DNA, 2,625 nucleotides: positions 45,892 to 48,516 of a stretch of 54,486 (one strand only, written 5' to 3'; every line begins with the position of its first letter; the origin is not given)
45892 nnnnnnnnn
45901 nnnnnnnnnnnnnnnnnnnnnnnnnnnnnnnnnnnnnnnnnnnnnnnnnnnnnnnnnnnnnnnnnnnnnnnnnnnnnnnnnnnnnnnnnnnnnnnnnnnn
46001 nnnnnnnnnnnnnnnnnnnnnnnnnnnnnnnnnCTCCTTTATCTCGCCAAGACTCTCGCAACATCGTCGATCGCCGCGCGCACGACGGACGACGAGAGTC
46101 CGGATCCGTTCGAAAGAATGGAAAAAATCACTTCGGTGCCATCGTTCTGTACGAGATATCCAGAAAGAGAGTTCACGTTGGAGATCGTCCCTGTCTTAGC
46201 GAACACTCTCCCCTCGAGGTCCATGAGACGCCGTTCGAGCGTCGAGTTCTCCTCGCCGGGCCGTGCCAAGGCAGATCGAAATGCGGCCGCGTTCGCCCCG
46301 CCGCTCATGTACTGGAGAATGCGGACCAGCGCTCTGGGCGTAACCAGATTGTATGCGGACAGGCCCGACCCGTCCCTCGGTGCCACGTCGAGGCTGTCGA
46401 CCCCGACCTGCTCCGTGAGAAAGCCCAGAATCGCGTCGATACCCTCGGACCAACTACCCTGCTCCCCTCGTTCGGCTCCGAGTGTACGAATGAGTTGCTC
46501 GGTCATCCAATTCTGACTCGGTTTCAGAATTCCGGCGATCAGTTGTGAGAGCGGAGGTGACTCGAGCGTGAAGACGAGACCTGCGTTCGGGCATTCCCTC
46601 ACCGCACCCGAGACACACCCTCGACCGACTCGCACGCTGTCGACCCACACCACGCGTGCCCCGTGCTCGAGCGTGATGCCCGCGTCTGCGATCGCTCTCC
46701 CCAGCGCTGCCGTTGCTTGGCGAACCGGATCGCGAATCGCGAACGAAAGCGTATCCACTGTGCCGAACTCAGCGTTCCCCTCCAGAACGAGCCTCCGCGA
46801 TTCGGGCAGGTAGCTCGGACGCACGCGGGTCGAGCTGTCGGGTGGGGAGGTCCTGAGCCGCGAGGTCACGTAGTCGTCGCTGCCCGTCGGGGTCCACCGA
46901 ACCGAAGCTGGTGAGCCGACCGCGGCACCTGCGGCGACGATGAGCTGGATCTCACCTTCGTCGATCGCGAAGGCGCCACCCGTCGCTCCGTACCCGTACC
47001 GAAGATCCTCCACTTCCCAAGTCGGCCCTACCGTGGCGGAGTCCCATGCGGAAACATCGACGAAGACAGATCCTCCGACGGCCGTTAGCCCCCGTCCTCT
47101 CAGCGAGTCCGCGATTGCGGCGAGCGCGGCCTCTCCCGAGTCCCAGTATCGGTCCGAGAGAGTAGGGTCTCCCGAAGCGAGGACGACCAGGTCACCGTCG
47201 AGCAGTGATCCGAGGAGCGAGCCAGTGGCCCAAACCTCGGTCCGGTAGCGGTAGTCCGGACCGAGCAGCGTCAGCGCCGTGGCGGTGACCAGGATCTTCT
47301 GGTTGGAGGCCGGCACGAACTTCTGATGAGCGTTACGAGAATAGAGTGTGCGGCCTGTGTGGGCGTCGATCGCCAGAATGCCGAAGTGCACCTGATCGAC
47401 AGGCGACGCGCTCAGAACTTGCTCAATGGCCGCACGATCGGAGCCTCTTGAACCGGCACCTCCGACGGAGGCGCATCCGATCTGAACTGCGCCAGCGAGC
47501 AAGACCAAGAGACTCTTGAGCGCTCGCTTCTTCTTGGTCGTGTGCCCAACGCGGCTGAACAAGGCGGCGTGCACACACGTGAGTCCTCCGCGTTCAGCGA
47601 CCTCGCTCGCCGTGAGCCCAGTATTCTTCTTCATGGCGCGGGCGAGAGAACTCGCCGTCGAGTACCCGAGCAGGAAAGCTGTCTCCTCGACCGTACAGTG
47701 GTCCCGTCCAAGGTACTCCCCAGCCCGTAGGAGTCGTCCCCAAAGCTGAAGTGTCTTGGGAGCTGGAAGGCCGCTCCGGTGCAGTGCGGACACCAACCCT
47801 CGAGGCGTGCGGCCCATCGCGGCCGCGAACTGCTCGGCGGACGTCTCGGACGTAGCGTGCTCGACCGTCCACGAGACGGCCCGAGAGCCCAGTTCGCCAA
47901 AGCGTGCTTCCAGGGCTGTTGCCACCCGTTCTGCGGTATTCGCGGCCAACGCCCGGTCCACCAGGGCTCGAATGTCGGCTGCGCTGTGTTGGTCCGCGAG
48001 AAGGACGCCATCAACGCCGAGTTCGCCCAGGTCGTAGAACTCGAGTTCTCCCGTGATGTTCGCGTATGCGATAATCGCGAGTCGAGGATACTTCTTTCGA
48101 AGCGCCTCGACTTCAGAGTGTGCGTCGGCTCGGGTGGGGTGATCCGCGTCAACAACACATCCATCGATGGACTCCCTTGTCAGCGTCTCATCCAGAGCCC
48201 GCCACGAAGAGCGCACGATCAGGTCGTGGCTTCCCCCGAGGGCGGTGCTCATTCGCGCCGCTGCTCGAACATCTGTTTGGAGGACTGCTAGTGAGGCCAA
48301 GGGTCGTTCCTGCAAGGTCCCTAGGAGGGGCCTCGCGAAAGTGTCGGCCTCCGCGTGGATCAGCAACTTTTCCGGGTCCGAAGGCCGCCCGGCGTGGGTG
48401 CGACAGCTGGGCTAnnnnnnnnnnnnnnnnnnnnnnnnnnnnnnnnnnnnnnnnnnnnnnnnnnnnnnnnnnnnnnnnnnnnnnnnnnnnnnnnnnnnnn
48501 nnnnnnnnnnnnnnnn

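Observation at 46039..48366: One ORF joins a receiver-like/AraC DNA-binding module to a complete PBP4 (DacB) domain through a single TM helix: candidate membrane-tethered cell-wall or beta-lactam-sensing transcription factor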

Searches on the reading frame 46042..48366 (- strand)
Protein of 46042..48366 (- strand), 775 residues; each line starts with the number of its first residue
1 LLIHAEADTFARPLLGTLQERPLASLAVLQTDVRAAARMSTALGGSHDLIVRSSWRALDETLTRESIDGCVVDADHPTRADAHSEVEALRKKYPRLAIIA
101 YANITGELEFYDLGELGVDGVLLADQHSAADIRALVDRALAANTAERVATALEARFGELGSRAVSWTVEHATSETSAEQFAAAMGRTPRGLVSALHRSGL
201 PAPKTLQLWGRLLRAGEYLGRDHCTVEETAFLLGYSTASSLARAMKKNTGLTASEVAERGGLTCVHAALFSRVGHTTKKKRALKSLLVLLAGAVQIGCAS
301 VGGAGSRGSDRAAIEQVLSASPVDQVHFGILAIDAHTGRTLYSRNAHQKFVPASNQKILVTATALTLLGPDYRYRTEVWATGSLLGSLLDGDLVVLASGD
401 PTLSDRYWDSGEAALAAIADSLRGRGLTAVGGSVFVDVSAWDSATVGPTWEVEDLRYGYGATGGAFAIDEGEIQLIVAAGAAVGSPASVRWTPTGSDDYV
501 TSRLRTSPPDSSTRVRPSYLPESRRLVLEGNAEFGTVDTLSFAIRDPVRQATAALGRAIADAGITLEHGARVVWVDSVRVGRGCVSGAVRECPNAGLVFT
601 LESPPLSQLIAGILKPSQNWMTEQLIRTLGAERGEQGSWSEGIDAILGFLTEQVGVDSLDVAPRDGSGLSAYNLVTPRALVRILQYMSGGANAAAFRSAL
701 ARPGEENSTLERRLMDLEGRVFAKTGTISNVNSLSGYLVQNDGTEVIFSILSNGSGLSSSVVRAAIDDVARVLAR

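Call 3: search_protein_families(library=pfam, proteins=[window:46042-48366:-], max_evalue=1)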
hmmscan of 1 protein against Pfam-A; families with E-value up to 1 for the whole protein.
window:46042-48366:- (775 aa): 5 families
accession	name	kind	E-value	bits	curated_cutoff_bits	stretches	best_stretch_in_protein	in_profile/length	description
PF02113.21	Peptidase_S13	-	4.4e-81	273.3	22.8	1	312-774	3-442/444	D-Ala-D-Ala carboxypeptidase 3 (S13) family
PF12833.13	HTH_18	-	9.8e-09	35.8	33.6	1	181-258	2-79/80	Helix-turn-helix domain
PF13354.11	Beta-lactamase2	-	6.3e-06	26.1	22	1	604-751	73-213/214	Beta-lactamase enzyme family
PF00768.25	Peptidase_S11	-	0.0067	16.3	27.6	1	331-360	16-45/239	D-alanyl-D-alanine carboxypeptidase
PF00478.31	IMPDH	-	0.024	14.1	25.6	1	60-121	110-170/345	IMP dehydrogenase / GMP reductase domain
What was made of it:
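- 47998..48294 (-): Atypical (pseudo-)receiver domain, ORF residues 25-123. There is no Pfam Response_reg hit (call 3).
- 47593..47838 (-): AraC/XylS-type DNA-binding domain, residues 177-258. Pfam HTH_18 matches 181-258 at 35.8 bits (cutoff 33.6) (call 3).
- On AraC/XylS transcription regulators: PF12833 scores 35.8 bits against a cutoff of 33.6, which is marginal, and covers 2-79 of 80 profile positions (call 3).
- On Response-regulator receiver domains: There is no Pfam Response_reg hit at E<=1 (call 3).
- On ToxR/CadC-type membrane-tethered one-component regulators: The DNA-binding domain is AraC-type, not winged-helix (call 3).
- Closest known: BlaR1 / MecR1. Different: None of these features is present here (call 3).
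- Checked: Peptidase_S13 matches 312-774 (273 bits) (call 3).
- There is no protease or other transducing domain (call 3).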

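Call 4: search_protein_families(library=ncbifam, proteins=[window:46042-48366:-], max_evalue=1)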
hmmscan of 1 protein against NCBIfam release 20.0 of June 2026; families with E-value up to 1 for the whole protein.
window:46042-48366:- (775 aa): 8 families
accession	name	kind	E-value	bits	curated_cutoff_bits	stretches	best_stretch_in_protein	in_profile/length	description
TIGR00666.1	PBP4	equivalog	1.1e-68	231.9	107.8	1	337-754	1-397/397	D-alanyl-D-alanine carboxypeptidase/D-alanyl-D-alanine endopeptidase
NF008322.0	PRK11113.1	equivalog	2.8e-43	148.1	527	1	327-748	35-441/477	serine-type D-Ala-D-Ala carboxypeptidase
NF049968.1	QhpR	equivalog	0.0018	17.5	250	1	174-255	202-282/284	AraC-like transcriptional regulator QhpR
NF006902.0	PRK09393.1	equivalog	0.0021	17.3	425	1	162-254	224-316/327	transcriptional regulator FtrA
NF050186.1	TransRegGliRPseudo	equivalog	0.0053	16.1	570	1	177-257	255-334/338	AraC family transcriptional regulator GliR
NF033103.1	bla_class_A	equivalog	0.033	13.3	200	0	676-774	151-254/257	class A beta-lactamase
TIGR01201.1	HU_rel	subfamily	0.043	13.7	68.6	0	745-775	34-64/170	HU family DNA-binding protein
NF000471.1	vanY_of_D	exception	0.16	11.2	625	1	330-374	102-146/354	transpeptidase-like D-Ala-D-Ala carboxypeptidase VanY-D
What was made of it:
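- On Peptidase S13 / PBP4 (DacB): PF02113 scores 273.3 bits (cutoff 22.8) and TIGR00666 scores 231.9 bits (cutoff 107.8) (calls 3, 4).
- Closest known: PBP4 / DacB-type class C low-molecular-mass penicillin-binding proteins. Same: Scores exceed the Pfam and TIGR cutoffs (calls 3, 4).
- Checked: TIGR00666 PBP4 scores 231.9 bits (call 4).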

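Call 6: find_homologous_proteins(query=window:46042-48366:-, max_evalue=0.00001)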
Query window:46042-48366:- (775 aa): 278 proteins with E <= 0.00001 among 8000 candidates; the best 120 are listed.
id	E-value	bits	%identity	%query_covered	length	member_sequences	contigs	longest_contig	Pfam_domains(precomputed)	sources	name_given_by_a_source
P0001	0.0e+0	1602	100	95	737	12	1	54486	PF12833.14,PF13354.13,PF02113.21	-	-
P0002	0.0e+0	1282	80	95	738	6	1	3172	PF12833.14,PF13354.13,PF02113.21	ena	-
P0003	0.0e+0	1280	80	95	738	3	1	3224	PF12833.14,PF13354.13,PF02113.21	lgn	-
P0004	0.0e+0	1259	79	95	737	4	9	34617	PF12833.14,PF02113.21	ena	-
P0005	0.0e+0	1257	77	97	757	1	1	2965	PF12833.14,PF13354.13,PF02113.21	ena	-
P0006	0.0e+0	1251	78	95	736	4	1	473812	PF12833.14,PF02113.21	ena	-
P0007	0.0e+0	1241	77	95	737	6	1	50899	PF12833.14,PF02113.21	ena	-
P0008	0.0e+0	1240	77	95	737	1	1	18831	PF13354.13,PF02113.21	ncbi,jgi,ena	-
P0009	0.0e+0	1239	78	95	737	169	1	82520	PF12833.14,PF13354.13,PF02113.21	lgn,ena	-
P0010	0.0e+0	1223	77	95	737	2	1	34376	PF12833.14,PF13354.13,PF02113.21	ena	-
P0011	0.0e+0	1104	96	69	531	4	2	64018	PF13354.13,PF02113.21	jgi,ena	-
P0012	0.0e+0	1053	67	97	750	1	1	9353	PF12833.14,PF02113.21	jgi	jgi:serine-type D-Ala-D-Ala carboxypeptidase/endopeptidase (penicillin-binding protein 4)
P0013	0.0e+0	1024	65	97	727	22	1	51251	PF12833.14,PF02113.21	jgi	-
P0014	2.4e-297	1007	72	67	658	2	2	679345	PF12833.14,PF02113.21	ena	-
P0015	4.3e-289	979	60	100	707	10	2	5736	PF12833.14,PF13354.13,PF02113.21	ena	-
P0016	2.6e-286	970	61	97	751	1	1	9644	PF12833.14,PF13354.13,PF02113.21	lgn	-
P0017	5.3e-285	966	62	95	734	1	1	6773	PF12833.14,PF13354.13,PF02113.21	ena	-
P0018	7.9e-281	952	60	97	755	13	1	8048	PF12833.14,PF13354.13,PF02113.21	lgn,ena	-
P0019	1.3e-280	951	60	97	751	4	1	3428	PF12833.14,PF13354.13,PF02113.21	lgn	-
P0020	4.5e-278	943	59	97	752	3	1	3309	PF12833.14,PF02113.21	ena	-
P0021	1.9e-277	941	78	73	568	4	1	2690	PF12833.14,PF02113.21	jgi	jgi:D-alanyl-D-alanine carboxypeptidase/D-alanyl-D-alanine-endopeptidase (penicillin-binding protein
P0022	7.7e-272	922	58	97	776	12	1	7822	PF12833.14,PF13354.13,PF02113.21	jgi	jgi:D-alanyl-D-alanine carboxypeptidase/D-alanyl-D-alanine-endopeptidase (penicillin-binding protein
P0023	8.1e-272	922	60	97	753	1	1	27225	PF12833.14,PF02113.21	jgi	jgi:D-alanyl-D-alanine carboxypeptidase/D-alanyl-D-alanine-endopeptidase (penicillin-binding protein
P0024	1.2e-271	922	58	97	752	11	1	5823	PF12833.14,PF13354.13,PF02113.21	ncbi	-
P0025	3.0e-271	920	59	96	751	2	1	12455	PF12833.14,PF13354.13,PF02113.21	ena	-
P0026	4.2e-271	920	59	97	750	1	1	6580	PF12833.14,PF13354.13,PF02113.21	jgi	-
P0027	2.8e-270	917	59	97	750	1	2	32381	PF12833.14,PF13354.13,PF02113.21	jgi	jgi:D-alanyl-D-alanine carboxypeptidase/D-alanyl-D-alanine-endopeptidase (penicillin-binding protein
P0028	2.2e-268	911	57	97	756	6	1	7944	PF12833.14,PF13354.13,PF02113.21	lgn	-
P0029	2.3e-268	911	58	97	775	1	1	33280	PF12833.14,PF02113.21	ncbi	-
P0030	7.2e-268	909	58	97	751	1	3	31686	PF12833.14,PF02113.21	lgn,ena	-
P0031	1.0e-267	909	58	97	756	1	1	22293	PF12833.14,PF13354.13,PF02113.21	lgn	-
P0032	1.9e-267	908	59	97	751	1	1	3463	PF12833.14,PF02113.21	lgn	-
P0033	2.7e-267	907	57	97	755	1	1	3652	PF12833.14,PF13354.13,PF02113.21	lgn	-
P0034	3.6e-266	903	58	97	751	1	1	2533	PF12833.14,PF13354.13,PF02113.21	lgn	-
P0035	1.2e-265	902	58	97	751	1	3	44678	PF12833.14,PF13354.13,PF02113.21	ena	-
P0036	6.7e-265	899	58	97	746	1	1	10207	PF12833.14,PF13354.13,PF02113.21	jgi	jgi:D-alanyl-D-alanine carboxypeptidase/D-alanyl-D-alanine-endopeptidase (penicillin-binding protein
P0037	1.5e-264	898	57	97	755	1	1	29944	PF12833.14,PF13354.13,PF02113.21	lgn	-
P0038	1.6e-262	891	57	97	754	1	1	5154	PF12833.14,PF13354.13,PF02113.21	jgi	-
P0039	1.8e-262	891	78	69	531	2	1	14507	PF13354.13,PF02113.21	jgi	-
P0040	2.8e-262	891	57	97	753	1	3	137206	PF12833.14,PF13354.13,PF02113.21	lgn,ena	-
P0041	3.5e-262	890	57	97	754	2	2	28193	PF12833.14,PF02113.21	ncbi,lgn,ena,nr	ncbi:MAG: D-alanyl-D-alanine carboxypeptidase/D-alanyl-D-alanine-endopeptidase [Gemmatimonadota bact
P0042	1.4e-261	888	58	97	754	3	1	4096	PF12833.14,PF02113.21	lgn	-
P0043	2.0e-261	888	77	69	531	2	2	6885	PF13354.13,PF02113.21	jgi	jgi:D-alanyl-D-alanine carboxypeptidase/D-alanyl-D-alanine-endopeptidase (penicillin-binding protein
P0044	4.3e-261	887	57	97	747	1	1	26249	PF12833.14,PF13354.13,PF02113.21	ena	-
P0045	6.1e-261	886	57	95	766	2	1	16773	PF12833.14,PF13354.13,PF02113.21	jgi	jgi:serine-type D-Ala-D-Ala carboxypeptidase/endopeptidase (penicillin-binding protein 4)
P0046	2.0e-260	884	56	97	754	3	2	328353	PF12833.14,PF13354.13,PF02113.21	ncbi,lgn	ncbi:MAG: hypothetical protein AMXMBFR53_00570 [Gemmatimonadota bacterium]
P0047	4.6e-260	883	59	95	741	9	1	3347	PF12833.14,PF02113.21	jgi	-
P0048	5.8e-260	883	56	97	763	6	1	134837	PF12833.14,PF13354.13,PF02113.21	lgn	-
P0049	1.1e-259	882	57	97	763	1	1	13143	PF12833.14,PF13354.13,PF02113.21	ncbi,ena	-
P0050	1.5e-259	882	56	97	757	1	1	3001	PF12833.14,PF13354.13,PF02113.21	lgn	-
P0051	1.7e-259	881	56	97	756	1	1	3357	PF12833.14,PF13354.13,PF02113.21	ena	-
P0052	3.8e-259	880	57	97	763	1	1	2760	PF12833.14,PF13354.13,PF02113.21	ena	-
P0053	8.0e-259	879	56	97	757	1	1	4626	PF12833.14,PF02113.21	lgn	-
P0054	2.5e-258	878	57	97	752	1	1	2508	PF12833.14,PF13354.13,PF02113.21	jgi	jgi:D-alanyl-D-alanine carboxypeptidase/D-alanyl-D-alanine-endopeptidase (penicillin-binding protein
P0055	1.3e-257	875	55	97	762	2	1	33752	PF12833.14,PF13354.13,PF02113.21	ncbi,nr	ncbi:MAG: D-alanyl-D-alanine carboxypeptidase/D-alanyl-D-alanine-endopeptidase [Gemmatimonadetes bac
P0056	2.2e-257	874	55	97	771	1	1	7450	PF12833.14,PF02113.21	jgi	jgi:D-alanyl-D-alanine carboxypeptidase/D-alanyl-D-alanine-endopeptidase (penicillin-binding protein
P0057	4.9e-257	873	56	97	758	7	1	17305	PF12833.14,PF02113.21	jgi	-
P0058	7.0e-257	873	57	97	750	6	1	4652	PF12833.14,PF13354.13,PF02113.21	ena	-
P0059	9.3e-257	872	57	97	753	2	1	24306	PF12833.14,PF02113.21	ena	-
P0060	3.8e-256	870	56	97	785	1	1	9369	PF12833.14,PF02113.21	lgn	-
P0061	5.5e-256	870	56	97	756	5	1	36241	PF12833.14,PF13354.13,PF02113.21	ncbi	-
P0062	5.5e-256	870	56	97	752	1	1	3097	PF12833.14,PF13354.13,PF02113.21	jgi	jgi:D-alanyl-D-alanine carboxypeptidase/D-alanyl-D-alanine-endopeptidase (penicillin-binding protein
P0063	1.0e-255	869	56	97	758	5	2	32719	PF12833.14,PF02113.21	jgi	-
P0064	1.2e-255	869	58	95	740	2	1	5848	PF12833.14,PF13354.13,PF02113.21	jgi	-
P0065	4.0e-255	867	57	97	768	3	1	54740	PF12833.14,PF02113.21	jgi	jgi:serine-type D-Ala-D-Ala carboxypeptidase/endopeptidase (penicillin-binding protein 4)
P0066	6.1e-255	866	56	97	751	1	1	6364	PF12833.14,PF02113.21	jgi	jgi:D-alanyl-D-alanine carboxypeptidase/D-alanyl-D-alanine-endopeptidase (penicillin-binding protein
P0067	2.0e-254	865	57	97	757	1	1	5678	PF12833.14,PF13354.13,PF02113.21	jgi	jgi:D-alanyl-D-alanine carboxypeptidase/D-alanyl-D-alanine-endopeptidase (penicillin-binding protein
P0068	2.3e-254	864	56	97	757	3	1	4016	PF12833.14,PF13354.13,PF02113.21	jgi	-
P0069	2.8e-254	864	56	97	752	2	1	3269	PF12833.14,PF13354.13,PF02113.21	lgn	-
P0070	3.4e-254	864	57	97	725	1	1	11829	PF12833.14,PF13354.13,PF02113.21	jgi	-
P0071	3.6e-253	860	57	93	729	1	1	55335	PF12833.14,PF13354.13,PF02113.21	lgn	-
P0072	2.8e-252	858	55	97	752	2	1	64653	PF12833.14,PF02113.21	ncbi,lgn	ncbi:MAG: D-alanyl-D-alanine carboxypeptidase/D-alanyl-D-alanine-endopeptidase [Longimicrobiales bac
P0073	1.2e-251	855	57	96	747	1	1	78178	PF12833.14,PF02113.21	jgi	jgi:D-alanyl-D-alanine carboxypeptidase/D-alanyl-D-alanine-endopeptidase (penicillin-binding protein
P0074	1.4e-251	855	56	97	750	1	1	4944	PF12833.14,PF02113.21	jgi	jgi:D-alanyl-D-alanine carboxypeptidase/D-alanyl-D-alanine-endopeptidase (penicillin-binding protein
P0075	3.0e-251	854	59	94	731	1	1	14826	PF12833.14,PF02113.21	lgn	-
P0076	2.6e-250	851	55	96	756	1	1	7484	PF12833.14,PF13354.13,PF02113.21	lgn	-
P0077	3.3e-250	851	55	97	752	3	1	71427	PF12833.14,PF02113.21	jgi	-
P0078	4.0e-250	850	56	95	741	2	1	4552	PF12833.14,PF02113.21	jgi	-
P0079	5.2e-250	850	56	97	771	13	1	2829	PF12833.14,PF13354.13,PF02113.21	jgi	jgi:D-alanyl-D-alanine carboxypeptidase/D-alanyl-D-alanine-endopeptidase (penicillin-binding protein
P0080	6.5e-250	850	55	97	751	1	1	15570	PF12833.14,PF02113.21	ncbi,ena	-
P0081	9.3e-250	849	57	93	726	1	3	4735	PF12833.14,PF13354.13,PF02113.21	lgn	-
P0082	3.2e-249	847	56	97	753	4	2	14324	PF12833.14,PF13354.13,PF02113.21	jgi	jgi:D-alanyl-D-alanine carboxypeptidase/D-alanyl-D-alanine-endopeptidase (penicillin-binding protein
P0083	4.6e-249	847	56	96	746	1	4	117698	PF12833.14,PF13354.13,PF02113.21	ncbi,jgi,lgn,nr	ncbi:MAG: D-alanyl-D-alanine carboxypeptidase/D-alanyl-D-alanine-endopeptidase [Gemmatimonadetes bac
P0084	1.3e-248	845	55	97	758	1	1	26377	PF12833.14,PF02113.21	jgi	jgi:D-alanyl-D-alanine carboxypeptidase/D-alanyl-D-alanine-endopeptidase (penicillin-binding protein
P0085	1.5e-248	845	55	97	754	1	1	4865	PF12833.14,PF02113.21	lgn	-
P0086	3.0e-248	844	55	97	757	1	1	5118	PF12833.14,PF13354.13,PF02113.21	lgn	-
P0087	3.2e-248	844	54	97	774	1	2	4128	PF12833.14,PF13354.13,PF02113.21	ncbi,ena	-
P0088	3.5e-248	844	60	87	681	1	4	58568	PF12833.14,PF02113.21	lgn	-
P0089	3.5e-248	844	55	97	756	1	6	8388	PF12833.14,PF13354.13,PF02113.21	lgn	-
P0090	1.5e-247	842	56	97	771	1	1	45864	PF12833.14,PF13354.13,PF02113.21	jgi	jgi:D-alanyl-D-alanine carboxypeptidase/D-alanyl-D-alanine-endopeptidase (penicillin-binding protein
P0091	4.1e-247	840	55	97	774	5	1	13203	PF12833.14,PF13354.13,PF02113.21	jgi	jgi:D-alanyl-D-alanine carboxypeptidase/D-alanyl-D-alanine-endopeptidase (penicillin-binding protein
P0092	4.6e-247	840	55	97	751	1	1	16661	PF12833.14,PF13354.13,PF02113.21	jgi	jgi:D-alanyl-D-alanine carboxypeptidase/D-alanyl-D-alanine-endopeptidase (penicillin-binding protein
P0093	6.4e-247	840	55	97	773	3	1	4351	PF12833.14,PF13354.13,PF02113.21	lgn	-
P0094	7.1e-247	840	55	95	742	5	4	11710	PF12833.14,PF02113.21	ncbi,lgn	ncbi:MAG: D-alanyl-D-alanine carboxypeptidase/D-alanyl-D-alanine-endopeptidase [Gemmatimonadota bact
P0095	7.7e-247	840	54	96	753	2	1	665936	PF12833.14,PF02113.21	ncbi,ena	-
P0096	2.5e-246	838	55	97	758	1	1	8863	PF12833.14,PF13354.13,PF02113.21,PF00165.30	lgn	-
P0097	2.9e-246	838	56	97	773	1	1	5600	PF12833.14,PF02113.21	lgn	-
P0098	3.2e-245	834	55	97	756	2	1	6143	PF12833.14,PF02113.21,PF00165.30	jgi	jgi:D-alanyl-D-alanine carboxypeptidase/D-alanyl-D-alanine-endopeptidase (penicillin-binding protein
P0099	1.5e-244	832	55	97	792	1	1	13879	PF12833.14,PF13354.13,PF02113.21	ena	-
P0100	2.0e-244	832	56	94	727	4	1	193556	PF12833.14,PF02113.21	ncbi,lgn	ncbi:MAG: D-alanyl-D-alanine carboxypeptidase/D-alanyl-D-alanine-endopeptidase [Longimicrobiales bac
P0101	8.3e-244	830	55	97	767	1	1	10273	PF12833.14,PF02113.21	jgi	jgi:D-alanyl-D-alanine carboxypeptidase/D-alanyl-D-alanine-endopeptidase (penicillin-binding protein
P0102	7.2e-243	826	55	97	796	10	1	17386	PF12833.14,PF13354.13,PF02113.21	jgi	jgi:D-alanyl-D-alanine carboxypeptidase/D-alanyl-D-alanine-endopeptidase (penicillin-binding protein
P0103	1.7e-242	825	55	95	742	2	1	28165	PF12833.14,PF02113.21,PF00165.30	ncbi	ncbi:MAG: D-alanyl-D-alanine carboxypeptidase/D-alanyl-D-alanine-endopeptidase [Gemmatimonadota bact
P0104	1.7e-242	825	55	97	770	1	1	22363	PF12833.14,PF13354.13,PF02113.21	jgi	jgi:D-alanyl-D-alanine carboxypeptidase/D-alanyl-D-alanine-endopeptidase (penicillin-binding protein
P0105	2.0e-242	825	55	97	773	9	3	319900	PF12833.14,PF13354.13,PF02113.21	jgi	-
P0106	2.1e-242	825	56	91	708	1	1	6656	PF12833.14,PF13354.13,PF02113.21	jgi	jgi:D-alanyl-D-alanine carboxypeptidase/D-alanyl-D-alanine-endopeptidase (penicillin-binding protein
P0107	5.7e-242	823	71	70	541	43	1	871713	PF02113.21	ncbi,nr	ncbi:MAG: D-alanyl-D-alanine carboxypeptidase/D-alanyl-D-alanine-endopeptidase [Longimicrobiales bac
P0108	7.0e-241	820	55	95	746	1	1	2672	PF12833.14,PF02113.21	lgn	-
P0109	1.2e-240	819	56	92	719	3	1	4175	PF12833.14,PF13354.13,PF02113.21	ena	-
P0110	2.1e-240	818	53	97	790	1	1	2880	PF12833.14,PF13354.13,PF02113.21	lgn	-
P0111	2.8e-240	818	53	97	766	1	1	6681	PF12833.14,PF13354.13,PF02113.21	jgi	jgi:D-alanyl-D-alanine carboxypeptidase/D-alanyl-D-alanine-endopeptidase (penicillin-binding protein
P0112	3.2e-240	818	53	97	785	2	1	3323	PF12833.14,PF13354.13,PF02113.21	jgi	jgi:D-alanyl-D-alanine carboxypeptidase/D-alanyl-D-alanine-endopeptidase (penicillin-binding protein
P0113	1.2e-239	816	53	97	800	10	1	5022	PF12833.14,PF13354.13,PF02113.21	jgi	jgi:D-alanyl-D-alanine carboxypeptidase/D-alanyl-D-alanine-endopeptidase (penicillin-binding protein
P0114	1.1e-238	813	55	95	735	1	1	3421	PF12833.14,PF02113.21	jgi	-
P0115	2.5e-238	811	54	97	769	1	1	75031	PF12833.14,PF02113.21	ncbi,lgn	ncbi:MAG: D-alanyl-D-alanine carboxypeptidase [Gemmatimonadales bacterium]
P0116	2.8e-238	811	56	92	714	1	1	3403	PF12833.14,PF02113.21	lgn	-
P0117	7.1e-238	810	56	91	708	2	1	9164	PF12833.14,PF13354.13,PF02113.21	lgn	-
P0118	1.3e-237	809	56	97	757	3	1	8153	PF12833.14,PF13354.13,PF02113.21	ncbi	-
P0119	2.0e-236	805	54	97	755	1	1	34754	PF12833.14,PF13354.13,PF02113.21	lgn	-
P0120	2.3e-236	805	55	97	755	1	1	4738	PF12833.14,PF13354.13,PF02113.21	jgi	jgi:D-alanyl-D-alanine carboxypeptidase/D-alanyl-D-alanine-endopeptidase (penicillin-binding protein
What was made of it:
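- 46039..48300 (-): Most likely real gene: 753-aa precursor made of a receiver-like domain, an AraC HTH, an internal lipoprotein signal peptide and PBP4. It starts at TTG 48300 and the stop codon is 46041-46039. Family lengths are 750-757 aa (call 6).
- More than 100 full-length homologs from independent sources carry PF12833+PF02113 (call 6). The same in-frame fusion is found in more than 100 proteins from NCBI, ENA, JGI and Logan assemblies (call 6).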

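Call 20: find_encoding_contigs(protein=P0107, flank=5000, max_places=2)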
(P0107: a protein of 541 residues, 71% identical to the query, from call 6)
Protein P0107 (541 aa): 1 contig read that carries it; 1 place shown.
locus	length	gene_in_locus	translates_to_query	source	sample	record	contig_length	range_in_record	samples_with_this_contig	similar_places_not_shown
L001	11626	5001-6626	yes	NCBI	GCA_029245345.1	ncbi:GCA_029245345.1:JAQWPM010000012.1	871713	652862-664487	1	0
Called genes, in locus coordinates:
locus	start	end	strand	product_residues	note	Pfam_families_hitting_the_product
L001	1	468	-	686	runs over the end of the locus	PF22745:Nlig-Ia, PF01653:DNA_ligase_aden, PF03120:OB_DNA_ligase, PF14520:HHH_5 (weak), PF12826:HHH_2, PF14520:HHH_5 (weak), PF00633:HHH (weak), PF00533:BRCT (weak)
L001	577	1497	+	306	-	PF20434:BD-FAE, PF00561:Abhydrolase_1 (faint), PF07859:Abhydrolase_3, PF12697:Abhydrolase_6 (weak), PF00326:Peptidase_S9 (faint)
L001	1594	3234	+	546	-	PF07969:Amidohydro_3 (weak), PF01979:Amidohydro_1 (weak)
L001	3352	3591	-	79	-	PF00072:Response_reg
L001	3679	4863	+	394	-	PF00266:Aminotran_5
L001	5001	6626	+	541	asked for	PF02113:Peptidase_S13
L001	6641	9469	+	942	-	PF04389:Peptidase_M28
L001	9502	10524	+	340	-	-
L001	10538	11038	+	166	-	-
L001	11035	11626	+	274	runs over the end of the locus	PF13483:Lactamase_B_3, PF12706:Lactamase_B_2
